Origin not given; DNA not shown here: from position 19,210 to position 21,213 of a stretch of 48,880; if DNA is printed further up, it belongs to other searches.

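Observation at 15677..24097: Hybrid T4SS-like / Tad-like gene array with an SSB but no relaxase, coupling protein, hydrolase, Flp pilin or prepilin peptidase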

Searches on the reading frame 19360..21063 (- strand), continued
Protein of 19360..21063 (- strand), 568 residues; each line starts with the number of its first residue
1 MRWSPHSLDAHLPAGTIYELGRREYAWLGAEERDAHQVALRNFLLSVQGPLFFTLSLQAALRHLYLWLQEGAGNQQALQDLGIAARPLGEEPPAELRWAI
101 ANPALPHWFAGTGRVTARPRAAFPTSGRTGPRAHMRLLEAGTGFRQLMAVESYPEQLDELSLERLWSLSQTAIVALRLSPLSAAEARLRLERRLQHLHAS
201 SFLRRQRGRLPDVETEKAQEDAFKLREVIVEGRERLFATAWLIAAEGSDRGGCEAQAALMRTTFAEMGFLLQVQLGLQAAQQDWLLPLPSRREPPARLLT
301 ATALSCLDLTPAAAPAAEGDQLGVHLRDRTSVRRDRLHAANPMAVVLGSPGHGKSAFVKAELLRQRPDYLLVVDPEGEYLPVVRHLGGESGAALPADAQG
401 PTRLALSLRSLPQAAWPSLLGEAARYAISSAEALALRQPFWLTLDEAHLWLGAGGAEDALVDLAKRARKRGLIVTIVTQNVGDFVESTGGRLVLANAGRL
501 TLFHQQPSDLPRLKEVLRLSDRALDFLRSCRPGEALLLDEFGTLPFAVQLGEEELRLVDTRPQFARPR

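Call 41: search_protein_families(library=ncbifam, max_evalue=0.00001, proteins=[P0021, P0022, P0023, P0024, P0025, P0026, P0027, P0028, P0029, P0030])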
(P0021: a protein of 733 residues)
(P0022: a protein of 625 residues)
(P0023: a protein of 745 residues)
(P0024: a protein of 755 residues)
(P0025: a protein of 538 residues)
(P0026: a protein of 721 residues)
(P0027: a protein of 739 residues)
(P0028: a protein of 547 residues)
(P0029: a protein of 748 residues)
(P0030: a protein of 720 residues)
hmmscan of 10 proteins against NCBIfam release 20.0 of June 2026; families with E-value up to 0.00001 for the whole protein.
P0021 (733 aa): 2 families
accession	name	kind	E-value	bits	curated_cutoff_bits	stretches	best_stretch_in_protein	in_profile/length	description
NF045971.1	conju_CD1110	equivalog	1.9e-38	132.3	325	1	194-689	205-728/752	VirB4-like conjugal transfer ATPase, CD1110 family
NF045975.1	VirB4_plasma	equivalog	2.8e-08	31.9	590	0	225-442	341-561/894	Mbov_0397 family ICE element conjugal transfer ATPase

P0022 (625 aa): 4 families
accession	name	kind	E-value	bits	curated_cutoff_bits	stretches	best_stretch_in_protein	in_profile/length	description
NF045971.1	conju_CD1110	equivalog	1.7e-41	142.4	325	2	418-598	541-726/752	VirB4-like conjugal transfer ATPase, CD1110 family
NF045975.1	VirB4_plasma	equivalog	1e-20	73.1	590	2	304-375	509-580/894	Mbov_0397 family ICE element conjugal transfer ATPase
TIGR00929.1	VirB4_CagE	subfamily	1.2e-09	37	643.1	0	496-585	632-722/792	VirB4 family type IV secretion/conjugal transfer ATPase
TIGR02746.1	TraC-F-type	equivalog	1.6e-07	29.6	567.05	0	501-573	643-717/800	type IV secretion system protein TraC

P0023 (745 aa): 2 families
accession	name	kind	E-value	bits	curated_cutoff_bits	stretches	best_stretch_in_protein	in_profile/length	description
NF045971.1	conju_CD1110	equivalog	7e-42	143.6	325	2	187-466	186-473/752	VirB4-like conjugal transfer ATPase, CD1110 family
NF045975.1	VirB4_plasma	equivalog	4.2e-09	34.7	590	0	239-455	344-562/894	Mbov_0397 family ICE element conjugal transfer ATPase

P0024 (755 aa): 4 families
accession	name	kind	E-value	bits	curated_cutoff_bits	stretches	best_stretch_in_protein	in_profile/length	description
NF045971.1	conju_CD1110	equivalog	8.5e-53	179.7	325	2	198-502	181-494/752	VirB4-like conjugal transfer ATPase, CD1110 family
NF045975.1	VirB4_plasma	equivalog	2.5e-15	55.3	590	1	210-488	301-580/894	Mbov_0397 family ICE element conjugal transfer ATPase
TIGR02746.1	TraC-F-type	equivalog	4.4e-08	31.5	567.05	1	585-687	605-712/800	type IV secretion system protein TraC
TIGR00929.1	VirB4_CagE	subfamily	8.4e-08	30.9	643.1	1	228-688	243-705/792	VirB4 family type IV secretion/conjugal transfer ATPase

P0025 (538 aa): 4 families
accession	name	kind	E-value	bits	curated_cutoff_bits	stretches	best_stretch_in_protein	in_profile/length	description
NF045971.1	conju_CD1110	equivalog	1e-45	156.3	325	2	385-514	606-735/752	VirB4-like conjugal transfer ATPase, CD1110 family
NF045975.1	VirB4_plasma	equivalog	1.9e-23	82.1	590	2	124-372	311-562/894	Mbov_0397 family ICE element conjugal transfer ATPase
TIGR00929.1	VirB4_CagE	subfamily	1.4e-13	50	643.1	1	406-498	635-728/792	VirB4 family type IV secretion/conjugal transfer ATPase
TIGR02746.1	TraC-F-type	equivalog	1.5e-08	33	567.05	1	409-478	644-715/800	type IV secretion system protein TraC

P0026 (721 aa): 4 families
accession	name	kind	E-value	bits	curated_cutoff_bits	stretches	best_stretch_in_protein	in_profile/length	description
NF045971.1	conju_CD1110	equivalog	6.5e-89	299.1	325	1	187-693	203-730/752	VirB4-like conjugal transfer ATPase, CD1110 family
NF045975.1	VirB4_plasma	equivalog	1.9e-37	128.5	590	2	221-470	342-591/894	Mbov_0397 family ICE element conjugal transfer ATPase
TIGR00929.1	VirB4_CagE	subfamily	2.8e-23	82.1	643.1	1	196-703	243-751/792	VirB4 family type IV secretion/conjugal transfer ATPase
TIGR02746.1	TraC-F-type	equivalog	2.3e-20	72.1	567.05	1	271-675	301-730/800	type IV secretion system protein TraC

P0027 (739 aa): 2 families
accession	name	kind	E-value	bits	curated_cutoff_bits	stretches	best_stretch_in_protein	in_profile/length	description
NF045971.1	conju_CD1110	equivalog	4.9e-38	130.9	325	2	170-451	181-472/752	VirB4-like conjugal transfer ATPase, CD1110 family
NF045975.1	VirB4_plasma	equivalog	1.5e-06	26.2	590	0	268-441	387-562/894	Mbov_0397 family ICE element conjugal transfer ATPase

P0028 (547 aa): 5 families
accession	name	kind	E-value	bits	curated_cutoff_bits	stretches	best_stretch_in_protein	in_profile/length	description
NF045971.1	conju_CD1110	equivalog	1.1e-42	146.3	325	2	396-518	612-734/752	VirB4-like conjugal transfer ATPase, CD1110 family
NF045975.1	VirB4_plasma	equivalog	4.9e-22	77.5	590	2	401-510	747-872/894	Mbov_0397 family ICE element conjugal transfer ATPase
TIGR02746.1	TraC-F-type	equivalog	4.7e-12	44.6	567.05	1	409-497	639-731/800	type IV secretion system protein TraC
TIGR00929.1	VirB4_CagE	subfamily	4.3e-07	28.5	643.1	0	400-501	625-726/792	VirB4 family type IV secretion/conjugal transfer ATPase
NF041017.1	DNA_import_CedB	equivalog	6.5e-07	28.3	700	0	221-365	173-316/590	DNA import protein CedB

P0029 (748 aa): 5 families
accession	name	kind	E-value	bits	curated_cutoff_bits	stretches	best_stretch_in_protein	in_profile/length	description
NF045971.1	conju_CD1110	equivalog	2.6e-45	154.9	325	2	201-483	188-481/752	VirB4-like conjugal transfer ATPase, CD1110 family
NF045975.1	VirB4_plasma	equivalog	5.9e-17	60.7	590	1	256-476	349-573/894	Mbov_0397 family ICE element conjugal transfer ATPase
TIGR00929.1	VirB4_CagE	subfamily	2.9e-13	49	643.1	1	227-488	246-507/792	VirB4 family type IV secretion/conjugal transfer ATPase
TIGR02746.1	TraC-F-type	equivalog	8.6e-13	47.1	567.05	1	293-486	298-498/800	type IV secretion system protein TraC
NF041017.1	DNA_import_CedB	equivalog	4.8e-06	25.5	700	0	317-430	176-289/590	DNA import protein CedB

P0030 (720 aa): 5 families
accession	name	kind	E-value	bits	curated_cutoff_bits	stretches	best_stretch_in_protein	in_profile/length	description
NF045971.1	conju_CD1110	equivalog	2.7e-84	283.8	325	1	177-695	198-734/752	VirB4-like conjugal transfer ATPase, CD1110 family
NF045975.1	VirB4_plasma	equivalog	3.3e-21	74.7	590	2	267-453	392-578/894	Mbov_0397 family ICE element conjugal transfer ATPase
TIGR02746.1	TraC-F-type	equivalog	2.8e-16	58.6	567.05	1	395-674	436-731/800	type IV secretion system protein TraC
TIGR00929.1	VirB4_CagE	subfamily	1.8e-14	53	643.1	1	395-676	443-724/792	VirB4 family type IV secretion/conjugal transfer ATPase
NF010447.0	PRK13873.1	equivalog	2e-08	32.6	1020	1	393-673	445-723/815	conjugal transfer protein TrbE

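Call 47: find_related_loci(query=A6, collection=metagenome_contigs, flank=10000)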
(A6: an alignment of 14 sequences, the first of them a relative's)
Query A6 (733 aa) in metagenome_contigs; peptide patterns used: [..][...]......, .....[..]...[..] (x = any residue, [..] = any of these).
600 stretches matched a pattern (row limit reached: there are more); 88 encode a relative of the query (tblastn E <= 1e-3); the best 80 are kept; 80 distinct loci.
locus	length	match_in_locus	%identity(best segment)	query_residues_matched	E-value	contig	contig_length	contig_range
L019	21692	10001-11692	24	180-718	7e-33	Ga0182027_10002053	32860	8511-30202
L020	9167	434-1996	27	200-706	2e-30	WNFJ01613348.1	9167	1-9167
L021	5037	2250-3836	24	203-711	9e-30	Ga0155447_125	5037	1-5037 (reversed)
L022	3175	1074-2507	24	195-654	7e-30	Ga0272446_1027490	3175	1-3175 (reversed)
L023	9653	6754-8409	24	188-712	3e-29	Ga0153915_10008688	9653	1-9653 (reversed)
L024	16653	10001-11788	25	147-711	1e-28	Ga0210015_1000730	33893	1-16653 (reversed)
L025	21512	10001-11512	24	170-654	9e-29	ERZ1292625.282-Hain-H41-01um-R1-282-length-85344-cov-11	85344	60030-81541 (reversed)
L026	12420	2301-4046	23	161-724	6e-29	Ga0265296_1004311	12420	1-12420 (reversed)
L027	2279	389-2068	24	158-689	4e-29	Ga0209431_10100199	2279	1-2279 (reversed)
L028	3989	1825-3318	24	181-654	2e-28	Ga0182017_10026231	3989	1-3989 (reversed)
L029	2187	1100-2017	26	170-472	1e-28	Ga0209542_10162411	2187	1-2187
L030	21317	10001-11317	23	274-692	9e-27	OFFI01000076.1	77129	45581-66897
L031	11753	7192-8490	24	274-686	8e-27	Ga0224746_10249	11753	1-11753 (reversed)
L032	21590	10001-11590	24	203-712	8e-27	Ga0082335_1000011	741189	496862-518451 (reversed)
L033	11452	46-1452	24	265-715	3e-26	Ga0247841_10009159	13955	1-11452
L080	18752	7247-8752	27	227-721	4e-14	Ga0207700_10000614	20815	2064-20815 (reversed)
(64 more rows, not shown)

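Call 51: search_protein_families(library=pfam, max_evalue=0.01, proteins=[L080:44-1243:+, L080:1239-2522:+, L080:2513-3379:+, L080:3389-4288:+, L080:4488-5366:+, L080:5382-5744:+, L080:5904-6581:+, L080:6584-8752:+, L080:8760-9179:+, L080:9944-11134:+])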
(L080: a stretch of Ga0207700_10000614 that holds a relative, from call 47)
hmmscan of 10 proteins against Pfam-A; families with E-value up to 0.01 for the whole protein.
L080:44-1243:+ (400 aa): 4 families
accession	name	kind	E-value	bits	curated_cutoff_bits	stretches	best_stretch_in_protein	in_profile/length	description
PF01656.29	CbiA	-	5.4e-09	36.5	25.4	1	138-355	1-122/125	CobQ/CobB/MinD/ParA nucleotide binding domain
PF13614.12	AAA_31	-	5.8e-05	23.5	27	0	137-165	3-31/177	AAA domain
PF13481.12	AAA_25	-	0.0023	18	27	1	144-269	41-154/195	AAA domain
PF07015.17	VirC1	-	0.0065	16.3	24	0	138-166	4-32/231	VirC1 protein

L080:1239-2522:+ (428 aa): 10 families
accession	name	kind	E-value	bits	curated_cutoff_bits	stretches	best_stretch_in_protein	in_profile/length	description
PF00437.27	T2SSE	-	1.3e-45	156.1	24.9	1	70-347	4-264/370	Type II/IV secretion system protein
PF13191.12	AAA_16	-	2.5e-05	25.3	32.6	1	182-247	2-65/167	AAA ATPase domain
PF13401.12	AAA_22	-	0.00016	22.4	27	1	203-294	5-95/130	AAA domain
PF06414.18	Zeta_toxin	-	0.00019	21.4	22.3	1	203-309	16-122/199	Zeta toxin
PF25199.1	nSTAND_NTPase5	-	0.00063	20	34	1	197-251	35-91/145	Novel STAND NTPase 5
PF01580.24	FtsK_SpoIIIE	-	0.00079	19.4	24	1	188-223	27-59/221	FtsK/SpoIIIE family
PF13173.12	AAA_14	-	0.0018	18.7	27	1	205-334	4-114/129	AAA domain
PF01443.25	Viral_helicase1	-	0.0038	17.5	21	1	206-260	1-55/228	Viral superfamily 1 RNA helicase core domain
PF00005.33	ABC_tran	-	0.0066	17.5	25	0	204-244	12-51/137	ABC transporter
PF13555.12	AAA_29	-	0.0068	16.6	27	0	205-220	24-39/61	P-loop containing region of AAA domain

L080:2513-3379:+ (289 aa): 1 family
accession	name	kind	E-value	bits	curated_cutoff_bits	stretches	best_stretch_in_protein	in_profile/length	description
PF00482.28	T2SSF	-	0.0061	17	25.2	1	117-244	2-122/125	Type II secretion system (T2SS), protein F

L080:3389-4288:+ (300 aa): 1 family
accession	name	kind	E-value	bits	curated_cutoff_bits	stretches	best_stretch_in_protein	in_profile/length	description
PF00482.28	T2SSF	-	6.6e-09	36.2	25.2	1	163-287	8-124/125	Type II secretion system (T2SS), protein F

L080:4488-5366:+ (293 aa): 1 family
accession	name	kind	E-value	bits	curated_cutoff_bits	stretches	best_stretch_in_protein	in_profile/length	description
PF07811.17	TadE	-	0.00096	19.7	22.9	1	174-214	4-43/43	TadE-like protein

L080:5382-5744:+ (121 aa): 0 families

L080:5904-6581:+ (226 aa): 3 families
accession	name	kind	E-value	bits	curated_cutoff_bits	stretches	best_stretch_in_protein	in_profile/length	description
PF16976.10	RcpC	-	3.1e-16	59.7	28.8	1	103-223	6-113/114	Flp pilus assembly protein RcpC/CpaB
PF08666.17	SAF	-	8.8e-13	49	21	1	29-90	2-63/63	SAF domain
PF13144.11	ChapFlgA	-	2.7e-07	31.1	23.8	1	29-91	2-62/122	Chaperone for flagella basal body P-ring formation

L080:6584-8752:+ (723 aa): 3 families
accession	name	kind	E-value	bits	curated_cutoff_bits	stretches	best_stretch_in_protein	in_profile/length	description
PF12846.13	AAA_10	-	1.6e-09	37.7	27.5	1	394-461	20-79/362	AAA-like domain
PF19044.6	P-loop_TraG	-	1.9e-08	33.8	25.8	1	380-465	10-99/413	TraG P-loop domain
PF01935.23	DUF87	-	3.1e-07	31.2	23.2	1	396-439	24-68/220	Helicase HerA, central domain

L080:8760-9179:+ (140 aa): 4 families
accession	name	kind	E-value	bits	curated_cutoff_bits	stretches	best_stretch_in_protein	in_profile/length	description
PF01842.31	ACT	-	1.3e-11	44.5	27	1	22-78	5-64/66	ACT domain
PF19571.5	ACT_8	-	7.2e-06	26.3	23.5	0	13-58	65-110/141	ACT domain pair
PF22468.2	ACT_9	-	0.00024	21.2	27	0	26-49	10-33/61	ACT domain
PF17853.6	GGDEF_2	-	0.00099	19.8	24.5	1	69-127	6-63/116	GGDEF-like domain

L080:9944-11134:+ (397 aa): 1 family
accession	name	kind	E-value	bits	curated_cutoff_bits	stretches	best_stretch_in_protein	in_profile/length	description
PF03706.18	LPG_synthase_TM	-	3.3e-26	92.9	33.4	1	83-368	4-302/302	Lysylphosphatidylglycerol synthase TM region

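Call 56: search_dna_similar(query=window:19360-21063:-, collection=plasmids, mode=protein, max_evalue=0.00001, max_rows=25)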
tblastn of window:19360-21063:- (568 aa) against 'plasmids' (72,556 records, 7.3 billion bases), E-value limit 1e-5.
Records with a match: 73; places in all: 73; records where one place covers at least 80% of the query: 0.
Best place of each record, by identity: <60% 73.
By first word of the organism name: Enterococcus 28; Lacticaseibacillus 19; Clostridium 6; Cutibacterium 4; Sphingomonas 2; Paenibacillus 2; Finegoldia 2; Gulosibacter 1; Pontibacillus 1; Vescimonas 1; and 7 more.
By predicted mobility (MOB-suite, as given by PLSDB): conjugative 35; non-mobilizable 23; mobilizable 15.
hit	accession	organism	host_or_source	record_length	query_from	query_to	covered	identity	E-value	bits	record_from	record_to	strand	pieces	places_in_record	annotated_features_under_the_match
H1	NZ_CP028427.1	Gulosibacter molinativorax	mixture of contaminated soil and water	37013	220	546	49%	31.7%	2e-9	131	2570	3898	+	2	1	VirB4-like conjugal transfer ATPase, CD1110 family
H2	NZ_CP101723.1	Sphingomonas sp. NY01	mango,whole organism,commercial mango ...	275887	285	534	44%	28.5%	9e-6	57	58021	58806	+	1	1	DUF87 domain-containing protein | hypothetical protein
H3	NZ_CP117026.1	Sphingomonas hankookensis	Pure isolate,Tap water (bathroom)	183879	303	534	41%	30.4%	6e-7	60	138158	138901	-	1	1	DUF87 domain-containing protein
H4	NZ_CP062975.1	Pontibacillus sp. ALD_SL1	mangrove mud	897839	138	404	47%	25.0%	8e-13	79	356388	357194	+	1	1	VirB4-like conjugal transfer ATPase, CD1110 family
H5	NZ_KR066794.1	Enterococcus faecium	-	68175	323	547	31%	37.3%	7e-6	114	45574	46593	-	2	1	none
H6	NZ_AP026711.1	Cutibacterium granulosum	Homo sapiens,Acne pustule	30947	205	404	35%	27.9%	5e-9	67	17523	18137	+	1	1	VirB4-like conjugal transfer ATPase, CD1110 family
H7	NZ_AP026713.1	Cutibacterium acnes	Homo sapiens,Acne pustule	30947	205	404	35%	27.9%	5e-9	67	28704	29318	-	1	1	VirB4-like conjugal transfer ATPase, CD1110 family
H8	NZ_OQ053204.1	Cutibacterium acnes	-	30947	205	404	35%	27.9%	5e-9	67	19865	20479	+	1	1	VirB4-like conjugal transfer ATPase, CD1110 family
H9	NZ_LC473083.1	Cutibacterium acnes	-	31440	205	404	35%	27.9%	5e-9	67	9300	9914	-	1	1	VirB4-like conjugal transfer ATPase, CD1110 family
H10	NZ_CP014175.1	Clostridium argentinense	Microbial isolate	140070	203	389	33%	25.0%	2e-7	62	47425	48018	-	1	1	ATP-binding protein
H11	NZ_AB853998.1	Clostridium argentinense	-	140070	203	389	33%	25.0%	2e-7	62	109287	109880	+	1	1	ATP-binding protein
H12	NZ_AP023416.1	Vescimonas fastidiosa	Homo sapiens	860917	441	562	21%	33.9%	3e-6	58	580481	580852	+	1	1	VirB4-like conjugal transfer ATPase, CD1110 family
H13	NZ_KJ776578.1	Clostridium botulinum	-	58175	441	547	19%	37.4%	7e-11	73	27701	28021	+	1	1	VirB4-like conjugal transfer ATPase, CD1110 family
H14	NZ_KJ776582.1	Clostridium botulinum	-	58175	441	547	19%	37.4%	7e-11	73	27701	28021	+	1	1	VirB4-like conjugal transfer ATPase, CD1110 family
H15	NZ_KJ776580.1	Clostridium botulinum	-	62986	441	547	19%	37.4%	7e-11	73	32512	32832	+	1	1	VirB4-like conjugal transfer ATPase, CD1110 family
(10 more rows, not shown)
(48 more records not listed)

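Call 57: get_annotated_region(hit=H6, flank=15000)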
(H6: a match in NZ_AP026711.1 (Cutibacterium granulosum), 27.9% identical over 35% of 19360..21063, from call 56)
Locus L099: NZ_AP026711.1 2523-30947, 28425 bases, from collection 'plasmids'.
description: Cutibacterium granulosum strain TP-CG7 isolate Human plasmid pTZC1, complete sequence
organism: Cutibacterium granulosum (NCBI taxid 33011)
taxonomy: Bacteria; Actinomycetota; Actinomycetes; Propionibacteriales; Propionibacteriaceae; Cutibacterium; Cutibacterium granulosum
host: -; source: Homo sapiens,Acne pustule; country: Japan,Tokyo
typing (MOB-suite, as given by PLSDB): mobilizable; relaxase MOBP
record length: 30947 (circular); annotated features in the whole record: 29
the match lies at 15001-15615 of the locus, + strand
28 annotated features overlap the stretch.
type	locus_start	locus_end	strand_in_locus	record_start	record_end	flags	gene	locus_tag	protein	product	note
CDS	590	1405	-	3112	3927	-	-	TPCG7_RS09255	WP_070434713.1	AAA family ATPase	-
CDS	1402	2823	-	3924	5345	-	-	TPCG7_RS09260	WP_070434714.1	Mu transposase C-terminal domain-containing protein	-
CDS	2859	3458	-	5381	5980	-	-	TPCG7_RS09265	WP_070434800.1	recombinase family protein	GO:0006310 - DNA recombination [Evidence IEA]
CDS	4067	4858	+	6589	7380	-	-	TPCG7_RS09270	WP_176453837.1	23S rRNA (adenine(2058)-N(6))-methyltransferase Erm(50)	-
predicted_resistance_gene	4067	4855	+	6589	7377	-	erm(50)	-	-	23S rRNA (adenine(2058)-N(6))-methyltransferase Erm(50)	predicted by amrfinderplus; class LINCOSAMIDE/MACROLIDE; identity 100.0%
CDS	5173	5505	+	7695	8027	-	-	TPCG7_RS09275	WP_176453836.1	transcriptional regulator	-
CDS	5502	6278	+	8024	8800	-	-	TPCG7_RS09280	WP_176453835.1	nucleotidyl transferase AbiEii/AbiGii toxin family protein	-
CDS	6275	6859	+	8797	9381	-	-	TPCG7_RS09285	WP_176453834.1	recombinase family protein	GO:0006310 - DNA recombination [Evidence IEA]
CDS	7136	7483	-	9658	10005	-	-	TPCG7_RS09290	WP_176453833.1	hypothetical protein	-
CDS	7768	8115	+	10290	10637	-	mobC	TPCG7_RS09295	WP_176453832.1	plasmid mobilization relaxosome protein MobC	-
CDS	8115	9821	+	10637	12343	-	-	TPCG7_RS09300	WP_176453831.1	relaxase/mobilization nuclease domain-containing protein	-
CDS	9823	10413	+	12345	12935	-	-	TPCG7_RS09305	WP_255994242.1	DUF3801 domain-containing protein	-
CDS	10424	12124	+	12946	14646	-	-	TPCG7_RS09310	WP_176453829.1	VirD4-like conjugal transfer protein, CD1115 family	-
CDS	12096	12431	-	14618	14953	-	-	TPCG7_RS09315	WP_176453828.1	helix-turn-helix transcriptional regulator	-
CDS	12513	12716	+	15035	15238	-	-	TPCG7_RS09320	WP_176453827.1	hypothetical protein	-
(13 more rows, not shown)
